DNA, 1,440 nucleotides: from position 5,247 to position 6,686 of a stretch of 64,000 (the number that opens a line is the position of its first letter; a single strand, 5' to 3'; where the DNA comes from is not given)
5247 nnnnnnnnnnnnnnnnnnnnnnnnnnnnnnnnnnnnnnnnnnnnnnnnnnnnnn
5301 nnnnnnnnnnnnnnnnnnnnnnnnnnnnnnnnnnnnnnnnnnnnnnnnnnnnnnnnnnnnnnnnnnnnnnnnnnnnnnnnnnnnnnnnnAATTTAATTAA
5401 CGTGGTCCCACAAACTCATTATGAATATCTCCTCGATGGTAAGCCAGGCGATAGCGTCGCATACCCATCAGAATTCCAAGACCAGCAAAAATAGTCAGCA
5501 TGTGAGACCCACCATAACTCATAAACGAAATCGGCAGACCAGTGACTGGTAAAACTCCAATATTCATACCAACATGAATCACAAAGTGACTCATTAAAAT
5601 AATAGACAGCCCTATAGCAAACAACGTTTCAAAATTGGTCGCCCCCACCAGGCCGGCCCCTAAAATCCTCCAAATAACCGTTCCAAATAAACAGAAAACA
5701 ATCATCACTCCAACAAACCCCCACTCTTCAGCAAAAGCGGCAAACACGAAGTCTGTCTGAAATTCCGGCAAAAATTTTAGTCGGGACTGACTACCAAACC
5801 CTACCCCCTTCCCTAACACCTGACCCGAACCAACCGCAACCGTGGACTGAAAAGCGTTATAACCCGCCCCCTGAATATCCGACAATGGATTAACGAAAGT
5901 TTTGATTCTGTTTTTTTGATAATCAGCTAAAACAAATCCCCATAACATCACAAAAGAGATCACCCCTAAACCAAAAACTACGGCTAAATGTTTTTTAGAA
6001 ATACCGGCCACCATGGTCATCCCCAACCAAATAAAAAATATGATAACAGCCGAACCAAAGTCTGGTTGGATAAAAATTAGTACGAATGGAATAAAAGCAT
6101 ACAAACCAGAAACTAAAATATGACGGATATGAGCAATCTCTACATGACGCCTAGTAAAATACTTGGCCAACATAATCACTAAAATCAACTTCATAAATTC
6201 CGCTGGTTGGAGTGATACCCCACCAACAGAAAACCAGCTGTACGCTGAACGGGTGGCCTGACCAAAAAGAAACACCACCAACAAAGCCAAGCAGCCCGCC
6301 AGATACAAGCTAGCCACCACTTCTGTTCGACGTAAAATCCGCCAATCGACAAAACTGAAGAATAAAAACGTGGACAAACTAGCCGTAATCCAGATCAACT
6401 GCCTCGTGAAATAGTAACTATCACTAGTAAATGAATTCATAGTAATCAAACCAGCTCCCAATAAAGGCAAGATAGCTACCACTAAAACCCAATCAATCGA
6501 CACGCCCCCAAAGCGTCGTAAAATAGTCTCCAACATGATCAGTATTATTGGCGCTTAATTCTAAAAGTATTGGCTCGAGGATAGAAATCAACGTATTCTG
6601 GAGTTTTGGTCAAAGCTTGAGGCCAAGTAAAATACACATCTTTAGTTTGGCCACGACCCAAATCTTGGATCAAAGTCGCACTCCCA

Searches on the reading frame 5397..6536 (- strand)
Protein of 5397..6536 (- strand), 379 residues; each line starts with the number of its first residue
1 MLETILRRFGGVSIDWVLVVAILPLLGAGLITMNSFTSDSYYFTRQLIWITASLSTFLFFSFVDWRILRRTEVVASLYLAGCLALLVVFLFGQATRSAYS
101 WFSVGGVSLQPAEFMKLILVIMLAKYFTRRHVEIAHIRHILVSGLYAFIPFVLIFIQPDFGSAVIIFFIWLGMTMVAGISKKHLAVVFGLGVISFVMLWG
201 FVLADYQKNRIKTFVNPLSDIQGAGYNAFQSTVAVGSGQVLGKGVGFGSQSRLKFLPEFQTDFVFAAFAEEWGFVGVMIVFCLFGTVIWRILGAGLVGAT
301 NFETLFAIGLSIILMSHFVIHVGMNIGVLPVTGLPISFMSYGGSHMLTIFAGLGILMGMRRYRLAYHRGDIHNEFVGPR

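Call 49: search_protein_families(library=pfam, proteins=[window:5397-6536:-], max_evalue=0.001)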
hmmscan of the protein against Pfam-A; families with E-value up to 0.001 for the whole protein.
window:5397-6536:- (379 aa): 1 family
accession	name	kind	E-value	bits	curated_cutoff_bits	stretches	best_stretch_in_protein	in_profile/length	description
PF01098.24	FTSW_RODA_SPOVE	-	4.6e-85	286.2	26.4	1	32-362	27-353/356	Cell cycle protein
